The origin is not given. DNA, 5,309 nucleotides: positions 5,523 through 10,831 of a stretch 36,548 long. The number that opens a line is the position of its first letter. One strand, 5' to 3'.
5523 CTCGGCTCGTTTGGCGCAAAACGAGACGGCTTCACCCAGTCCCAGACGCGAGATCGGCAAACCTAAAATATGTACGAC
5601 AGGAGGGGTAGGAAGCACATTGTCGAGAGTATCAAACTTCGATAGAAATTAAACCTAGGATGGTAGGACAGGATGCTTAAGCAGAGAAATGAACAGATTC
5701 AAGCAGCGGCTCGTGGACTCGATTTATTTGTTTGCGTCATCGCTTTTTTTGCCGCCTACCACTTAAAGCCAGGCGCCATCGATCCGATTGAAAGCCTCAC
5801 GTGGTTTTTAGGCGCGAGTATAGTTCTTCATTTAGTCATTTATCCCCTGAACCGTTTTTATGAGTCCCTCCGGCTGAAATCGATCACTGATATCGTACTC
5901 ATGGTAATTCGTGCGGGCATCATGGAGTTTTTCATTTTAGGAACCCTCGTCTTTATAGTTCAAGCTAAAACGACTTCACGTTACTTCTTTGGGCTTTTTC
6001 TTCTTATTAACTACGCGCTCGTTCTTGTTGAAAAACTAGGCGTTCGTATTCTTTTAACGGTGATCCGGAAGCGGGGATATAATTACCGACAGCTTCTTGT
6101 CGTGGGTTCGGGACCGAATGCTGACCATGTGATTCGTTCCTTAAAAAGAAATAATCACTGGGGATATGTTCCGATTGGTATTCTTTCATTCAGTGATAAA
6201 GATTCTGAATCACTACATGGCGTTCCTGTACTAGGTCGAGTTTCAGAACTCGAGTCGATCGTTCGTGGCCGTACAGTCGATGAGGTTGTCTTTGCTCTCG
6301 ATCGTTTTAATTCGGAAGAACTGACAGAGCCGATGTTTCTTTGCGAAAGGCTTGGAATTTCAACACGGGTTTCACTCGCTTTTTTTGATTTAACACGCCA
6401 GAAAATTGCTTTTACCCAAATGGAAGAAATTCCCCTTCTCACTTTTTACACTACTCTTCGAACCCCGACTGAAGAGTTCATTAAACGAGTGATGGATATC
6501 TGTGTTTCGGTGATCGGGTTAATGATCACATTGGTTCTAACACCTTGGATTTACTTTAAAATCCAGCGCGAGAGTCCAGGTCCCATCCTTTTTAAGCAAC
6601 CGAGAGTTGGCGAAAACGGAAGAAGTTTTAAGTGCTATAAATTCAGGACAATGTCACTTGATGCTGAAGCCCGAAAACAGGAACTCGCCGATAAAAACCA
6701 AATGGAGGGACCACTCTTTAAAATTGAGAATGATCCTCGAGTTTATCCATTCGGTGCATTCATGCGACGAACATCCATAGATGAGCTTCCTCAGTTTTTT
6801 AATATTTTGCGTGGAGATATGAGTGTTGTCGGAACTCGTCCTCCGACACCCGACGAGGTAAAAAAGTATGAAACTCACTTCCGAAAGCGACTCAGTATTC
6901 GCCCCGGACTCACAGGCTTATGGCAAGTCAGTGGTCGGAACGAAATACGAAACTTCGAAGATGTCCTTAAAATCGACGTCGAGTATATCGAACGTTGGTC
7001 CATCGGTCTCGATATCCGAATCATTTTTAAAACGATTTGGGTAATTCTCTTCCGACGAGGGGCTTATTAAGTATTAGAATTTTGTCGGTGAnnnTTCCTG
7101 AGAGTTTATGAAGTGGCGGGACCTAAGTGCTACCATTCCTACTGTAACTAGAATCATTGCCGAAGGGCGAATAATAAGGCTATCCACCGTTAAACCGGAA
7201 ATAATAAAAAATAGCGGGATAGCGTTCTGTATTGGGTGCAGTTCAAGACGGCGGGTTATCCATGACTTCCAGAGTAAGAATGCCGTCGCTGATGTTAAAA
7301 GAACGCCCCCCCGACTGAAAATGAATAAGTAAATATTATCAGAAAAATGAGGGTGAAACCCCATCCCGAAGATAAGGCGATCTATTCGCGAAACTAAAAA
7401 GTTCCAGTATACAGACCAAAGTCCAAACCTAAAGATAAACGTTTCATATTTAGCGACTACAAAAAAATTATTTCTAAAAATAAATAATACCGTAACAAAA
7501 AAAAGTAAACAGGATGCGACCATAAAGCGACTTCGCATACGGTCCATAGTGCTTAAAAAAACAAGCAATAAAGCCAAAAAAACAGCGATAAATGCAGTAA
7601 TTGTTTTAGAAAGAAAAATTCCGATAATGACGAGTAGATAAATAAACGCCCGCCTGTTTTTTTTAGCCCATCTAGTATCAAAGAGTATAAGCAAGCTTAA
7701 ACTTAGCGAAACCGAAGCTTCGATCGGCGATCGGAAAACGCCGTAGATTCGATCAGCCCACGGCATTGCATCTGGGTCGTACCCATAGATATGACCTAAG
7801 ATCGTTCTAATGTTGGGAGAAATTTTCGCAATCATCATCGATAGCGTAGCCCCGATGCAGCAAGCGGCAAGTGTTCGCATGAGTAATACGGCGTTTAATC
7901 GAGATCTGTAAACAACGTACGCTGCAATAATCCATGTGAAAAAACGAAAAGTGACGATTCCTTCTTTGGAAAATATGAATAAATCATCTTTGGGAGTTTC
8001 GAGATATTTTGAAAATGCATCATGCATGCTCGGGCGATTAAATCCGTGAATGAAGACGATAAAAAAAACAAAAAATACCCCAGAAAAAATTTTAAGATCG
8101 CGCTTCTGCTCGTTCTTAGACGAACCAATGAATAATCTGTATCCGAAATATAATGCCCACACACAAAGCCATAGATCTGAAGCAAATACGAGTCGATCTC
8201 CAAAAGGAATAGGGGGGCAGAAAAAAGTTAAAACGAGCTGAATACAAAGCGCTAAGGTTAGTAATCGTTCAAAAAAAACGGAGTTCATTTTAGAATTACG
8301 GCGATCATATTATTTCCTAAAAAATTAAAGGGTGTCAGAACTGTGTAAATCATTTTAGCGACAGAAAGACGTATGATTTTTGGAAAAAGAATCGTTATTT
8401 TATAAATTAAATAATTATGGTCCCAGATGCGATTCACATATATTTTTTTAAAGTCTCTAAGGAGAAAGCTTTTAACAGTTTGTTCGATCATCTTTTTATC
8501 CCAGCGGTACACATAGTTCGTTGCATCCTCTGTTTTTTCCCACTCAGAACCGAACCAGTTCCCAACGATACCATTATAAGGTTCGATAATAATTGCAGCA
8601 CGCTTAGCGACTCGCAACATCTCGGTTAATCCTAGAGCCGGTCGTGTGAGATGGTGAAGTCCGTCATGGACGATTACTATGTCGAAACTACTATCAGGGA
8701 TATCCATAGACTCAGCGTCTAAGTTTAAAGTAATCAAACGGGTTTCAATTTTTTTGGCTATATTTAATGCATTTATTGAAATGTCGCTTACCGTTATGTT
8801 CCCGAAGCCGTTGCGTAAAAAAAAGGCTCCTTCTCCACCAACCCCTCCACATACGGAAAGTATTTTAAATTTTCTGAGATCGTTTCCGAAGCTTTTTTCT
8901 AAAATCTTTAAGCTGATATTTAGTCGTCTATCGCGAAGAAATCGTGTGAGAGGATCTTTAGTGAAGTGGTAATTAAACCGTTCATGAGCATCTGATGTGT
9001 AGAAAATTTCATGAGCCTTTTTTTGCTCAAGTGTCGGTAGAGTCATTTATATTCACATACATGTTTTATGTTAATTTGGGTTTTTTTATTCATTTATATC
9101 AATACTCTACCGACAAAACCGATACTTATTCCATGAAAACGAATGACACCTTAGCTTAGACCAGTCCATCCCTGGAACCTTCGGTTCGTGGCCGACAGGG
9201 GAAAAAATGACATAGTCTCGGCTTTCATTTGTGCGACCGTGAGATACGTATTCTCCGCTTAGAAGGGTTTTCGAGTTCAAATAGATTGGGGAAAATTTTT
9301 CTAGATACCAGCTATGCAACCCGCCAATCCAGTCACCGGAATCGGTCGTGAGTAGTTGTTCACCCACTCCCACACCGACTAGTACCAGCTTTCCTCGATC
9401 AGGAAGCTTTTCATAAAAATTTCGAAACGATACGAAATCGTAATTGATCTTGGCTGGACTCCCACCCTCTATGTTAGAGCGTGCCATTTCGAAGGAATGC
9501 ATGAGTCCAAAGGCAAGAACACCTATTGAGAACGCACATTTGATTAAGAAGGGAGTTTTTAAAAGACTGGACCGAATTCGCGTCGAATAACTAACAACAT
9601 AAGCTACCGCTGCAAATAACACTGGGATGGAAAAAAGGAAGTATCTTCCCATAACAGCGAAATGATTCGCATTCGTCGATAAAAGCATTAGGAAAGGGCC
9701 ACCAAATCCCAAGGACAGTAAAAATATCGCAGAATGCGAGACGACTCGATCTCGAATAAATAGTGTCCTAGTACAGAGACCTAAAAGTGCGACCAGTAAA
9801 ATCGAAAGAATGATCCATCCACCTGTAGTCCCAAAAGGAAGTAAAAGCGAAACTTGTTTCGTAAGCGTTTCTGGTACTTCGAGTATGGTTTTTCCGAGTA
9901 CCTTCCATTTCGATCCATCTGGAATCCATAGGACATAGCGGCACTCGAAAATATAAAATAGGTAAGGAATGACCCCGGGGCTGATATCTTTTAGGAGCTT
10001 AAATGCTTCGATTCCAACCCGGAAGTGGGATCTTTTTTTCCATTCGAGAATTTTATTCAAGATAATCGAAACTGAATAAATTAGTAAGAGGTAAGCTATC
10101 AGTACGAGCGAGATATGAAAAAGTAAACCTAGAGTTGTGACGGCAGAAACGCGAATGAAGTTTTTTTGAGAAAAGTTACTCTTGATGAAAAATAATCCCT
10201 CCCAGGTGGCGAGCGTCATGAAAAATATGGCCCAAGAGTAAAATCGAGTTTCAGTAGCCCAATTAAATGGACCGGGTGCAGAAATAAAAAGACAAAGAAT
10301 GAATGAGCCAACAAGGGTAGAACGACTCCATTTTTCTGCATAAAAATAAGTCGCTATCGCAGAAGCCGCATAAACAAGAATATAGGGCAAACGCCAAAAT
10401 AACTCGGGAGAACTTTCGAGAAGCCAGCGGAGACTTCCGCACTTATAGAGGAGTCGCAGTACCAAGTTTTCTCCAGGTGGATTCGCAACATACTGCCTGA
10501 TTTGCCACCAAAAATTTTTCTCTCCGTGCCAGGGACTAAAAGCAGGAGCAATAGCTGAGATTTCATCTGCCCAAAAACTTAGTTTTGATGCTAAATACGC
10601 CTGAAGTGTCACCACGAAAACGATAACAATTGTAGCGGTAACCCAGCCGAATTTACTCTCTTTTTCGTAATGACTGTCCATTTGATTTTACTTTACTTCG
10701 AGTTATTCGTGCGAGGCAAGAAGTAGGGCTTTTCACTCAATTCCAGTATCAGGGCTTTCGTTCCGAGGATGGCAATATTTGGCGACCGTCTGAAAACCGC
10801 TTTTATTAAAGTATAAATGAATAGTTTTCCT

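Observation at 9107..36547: Unusual density of GT-C-like polytopic proteins and lipid-carrier GT2 synthases, with no small GtrA/ArnEF-type flippase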

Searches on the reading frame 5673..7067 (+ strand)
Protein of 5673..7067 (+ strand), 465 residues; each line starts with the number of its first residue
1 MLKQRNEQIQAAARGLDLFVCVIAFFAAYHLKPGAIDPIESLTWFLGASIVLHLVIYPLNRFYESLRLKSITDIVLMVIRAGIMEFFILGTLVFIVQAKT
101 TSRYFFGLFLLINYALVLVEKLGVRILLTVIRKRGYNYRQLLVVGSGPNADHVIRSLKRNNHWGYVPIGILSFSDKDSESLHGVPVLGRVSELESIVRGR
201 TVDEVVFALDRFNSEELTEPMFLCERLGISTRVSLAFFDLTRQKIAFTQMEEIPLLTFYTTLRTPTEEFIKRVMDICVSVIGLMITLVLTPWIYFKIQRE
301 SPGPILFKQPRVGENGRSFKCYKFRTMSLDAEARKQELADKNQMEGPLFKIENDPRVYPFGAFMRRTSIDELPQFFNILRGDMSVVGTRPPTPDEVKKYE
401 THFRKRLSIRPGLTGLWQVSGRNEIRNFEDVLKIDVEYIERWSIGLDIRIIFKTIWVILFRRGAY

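Call 5: search_protein_families(library=pfam, proteins=[window:5673-7067:+], max_evalue=0.01)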
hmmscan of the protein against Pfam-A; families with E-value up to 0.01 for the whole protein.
window:5673-7067:+ (465 aa): 2 families
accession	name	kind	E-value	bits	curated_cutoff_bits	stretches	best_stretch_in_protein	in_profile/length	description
PF02397.22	Bac_transf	-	2.4e-65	219.9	27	1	271-459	1-178/179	Bacterial sugar transferase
PF13727.12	CoA_binding_3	-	3.2e-23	83.1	25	1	62-217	5-157/175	CoA-binding domain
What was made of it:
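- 5673..7070 (+): Initiating phosphoglycosyl transferase (Bac_transf + CoA_binding_3). It marks a lipid-PP-linked repeat-unit pathway. Pfam 2.4e-65 (call 5)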

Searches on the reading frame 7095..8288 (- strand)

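Call 4: search_protein_families(library=pfam, proteins=[window:7095-8288:-], max_evalue=1)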
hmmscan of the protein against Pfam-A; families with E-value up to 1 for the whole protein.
window:7095-8288:- (398 aa): 0 families

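Call 7: search_protein_families(library=ncbifam, proteins=[window:7095-8288:-], max_evalue=1)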
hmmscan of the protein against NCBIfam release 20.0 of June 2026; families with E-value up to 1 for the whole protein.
window:7095-8288:- (398 aa): 0 families

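Call 83: search_protein_families(library=phrogs, proteins=[window:7095-8288:-], max_evalue=1)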
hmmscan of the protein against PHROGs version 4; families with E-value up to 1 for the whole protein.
window:7095-8288:- (398 aa): 1 family
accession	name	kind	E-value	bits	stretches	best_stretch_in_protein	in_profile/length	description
phrog_8450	-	unknown function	0.42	11.6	0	210-249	32-71/75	-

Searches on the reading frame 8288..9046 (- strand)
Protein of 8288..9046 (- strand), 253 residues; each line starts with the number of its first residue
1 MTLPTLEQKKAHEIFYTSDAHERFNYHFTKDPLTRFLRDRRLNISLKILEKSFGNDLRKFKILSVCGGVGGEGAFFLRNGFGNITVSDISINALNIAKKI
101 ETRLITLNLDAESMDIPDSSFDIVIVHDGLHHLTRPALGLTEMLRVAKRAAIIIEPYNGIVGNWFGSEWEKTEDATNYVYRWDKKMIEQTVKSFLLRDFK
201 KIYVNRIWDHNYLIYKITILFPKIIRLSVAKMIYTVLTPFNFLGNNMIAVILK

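Call 5: search_protein_families(library=pfam, proteins=[window:8288-9046:-], max_evalue=0.01)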
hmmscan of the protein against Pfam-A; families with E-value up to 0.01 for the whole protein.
window:8288-9046:- (253 aa): 7 families
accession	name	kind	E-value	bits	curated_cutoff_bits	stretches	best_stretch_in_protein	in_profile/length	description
PF08241.18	Methyltransf_11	-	2.8e-11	44.4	21.2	1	70-153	7-93/95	Methyltransferase domain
PF13649.12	Methyltransf_25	-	2.3e-09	38.3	27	1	62-148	1-94/97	Methyltransferase domain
PF08242.18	Methyltransf_12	-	2.4e-05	25.4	30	1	65-148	3-93/98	Methyltransferase domain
PF01209.24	Ubie_methyltran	-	3.3e-05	23.8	20.1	1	55-150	44-146/233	ubiE/COQ5 methyltransferase family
PF13847.12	Methyltransf_31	-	4.4e-05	23.6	27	1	82-158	29-113/145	Methyltransferase domain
PF07021.18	MetW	-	7.4e-05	22.9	21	1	85-153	38-108/193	Methionine biosynthesis protein MetW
PF13489.12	Methyltransf_23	-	0.0037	17.4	27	1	48-145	12-106/164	Methyltransferase domain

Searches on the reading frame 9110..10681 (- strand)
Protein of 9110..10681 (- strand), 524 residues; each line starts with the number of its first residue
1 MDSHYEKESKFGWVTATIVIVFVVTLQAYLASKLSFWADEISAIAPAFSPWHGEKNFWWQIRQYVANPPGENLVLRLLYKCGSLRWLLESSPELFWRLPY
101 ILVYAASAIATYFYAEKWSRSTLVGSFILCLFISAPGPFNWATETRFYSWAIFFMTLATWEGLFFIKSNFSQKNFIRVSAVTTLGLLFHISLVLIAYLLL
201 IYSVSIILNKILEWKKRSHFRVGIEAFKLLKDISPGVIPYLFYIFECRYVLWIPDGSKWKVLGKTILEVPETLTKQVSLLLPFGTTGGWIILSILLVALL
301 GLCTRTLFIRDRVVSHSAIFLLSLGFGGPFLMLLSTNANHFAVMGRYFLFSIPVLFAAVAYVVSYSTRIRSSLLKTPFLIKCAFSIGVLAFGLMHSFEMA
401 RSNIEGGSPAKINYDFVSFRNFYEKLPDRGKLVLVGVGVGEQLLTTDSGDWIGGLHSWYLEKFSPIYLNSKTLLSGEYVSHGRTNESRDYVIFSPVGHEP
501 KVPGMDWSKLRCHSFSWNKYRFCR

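Call 4: search_protein_families(library=pfam, proteins=[window:9110-10681:-], max_evalue=1)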
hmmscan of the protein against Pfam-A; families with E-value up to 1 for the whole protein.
window:9110-10681:- (524 aa): 0 families

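Call 7: search_protein_families(library=ncbifam, proteins=[window:9110-10681:-], max_evalue=1)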
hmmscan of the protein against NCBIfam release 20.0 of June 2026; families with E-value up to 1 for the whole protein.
window:9110-10681:- (524 aa): 0 families

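Call 75: search_solved_structures(query=window:9110-10681:-, max_evalue=10)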
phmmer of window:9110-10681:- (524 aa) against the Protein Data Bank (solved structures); distinct sequences matched with E-value up to 10: 0.
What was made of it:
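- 9107..10681 (-): C1: candidate GT-C-like transferase. TM1, then a 92-aa loop that starts with D39E40, then a C-terminal 130-aa soluble part. Fold untested. No family or PDB hit (calls 4, 7, 75).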

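Call 78: list_cluster_members(proteins=[window:9110-10681:-, window:17123-18532:-, window:18547-20268:-, window:26392-28080:+, window:28956-30536:-, window:7095-8288:-, window:13896-15191:+, window:20272-21201:-, window:30543-31484:-, window:32431-33186:-])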
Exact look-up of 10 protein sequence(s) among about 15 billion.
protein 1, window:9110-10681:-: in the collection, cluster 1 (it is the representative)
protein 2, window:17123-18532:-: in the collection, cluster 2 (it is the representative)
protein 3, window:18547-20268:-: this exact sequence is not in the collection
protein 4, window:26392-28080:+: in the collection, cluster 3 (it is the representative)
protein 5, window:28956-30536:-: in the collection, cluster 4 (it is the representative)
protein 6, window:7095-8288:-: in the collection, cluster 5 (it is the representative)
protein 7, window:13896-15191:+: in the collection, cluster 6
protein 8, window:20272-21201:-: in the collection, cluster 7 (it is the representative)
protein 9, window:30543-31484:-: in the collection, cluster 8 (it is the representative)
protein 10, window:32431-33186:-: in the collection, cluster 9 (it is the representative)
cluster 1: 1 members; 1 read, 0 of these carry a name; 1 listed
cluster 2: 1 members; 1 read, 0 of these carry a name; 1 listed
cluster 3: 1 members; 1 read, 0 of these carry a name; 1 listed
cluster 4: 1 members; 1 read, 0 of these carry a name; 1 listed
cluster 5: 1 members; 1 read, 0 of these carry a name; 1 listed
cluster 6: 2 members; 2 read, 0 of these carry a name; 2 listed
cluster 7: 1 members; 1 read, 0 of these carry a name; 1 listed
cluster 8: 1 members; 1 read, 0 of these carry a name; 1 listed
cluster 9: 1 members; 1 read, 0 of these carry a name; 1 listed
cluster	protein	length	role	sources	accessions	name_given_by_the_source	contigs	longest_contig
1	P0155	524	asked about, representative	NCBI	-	-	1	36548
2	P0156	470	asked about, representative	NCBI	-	-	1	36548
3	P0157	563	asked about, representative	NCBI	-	-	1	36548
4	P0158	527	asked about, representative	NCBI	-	-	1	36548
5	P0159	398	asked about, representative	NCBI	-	-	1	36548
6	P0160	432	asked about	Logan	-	-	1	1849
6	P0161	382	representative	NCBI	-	-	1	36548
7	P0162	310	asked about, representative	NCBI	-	-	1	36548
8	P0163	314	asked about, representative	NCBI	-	-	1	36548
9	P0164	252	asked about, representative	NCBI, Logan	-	-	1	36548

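Call 83: search_protein_families(library=phrogs, proteins=[window:9110-10681:-], max_evalue=1)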
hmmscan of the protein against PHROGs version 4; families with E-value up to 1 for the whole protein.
window:9110-10681:- (524 aa): 0 families
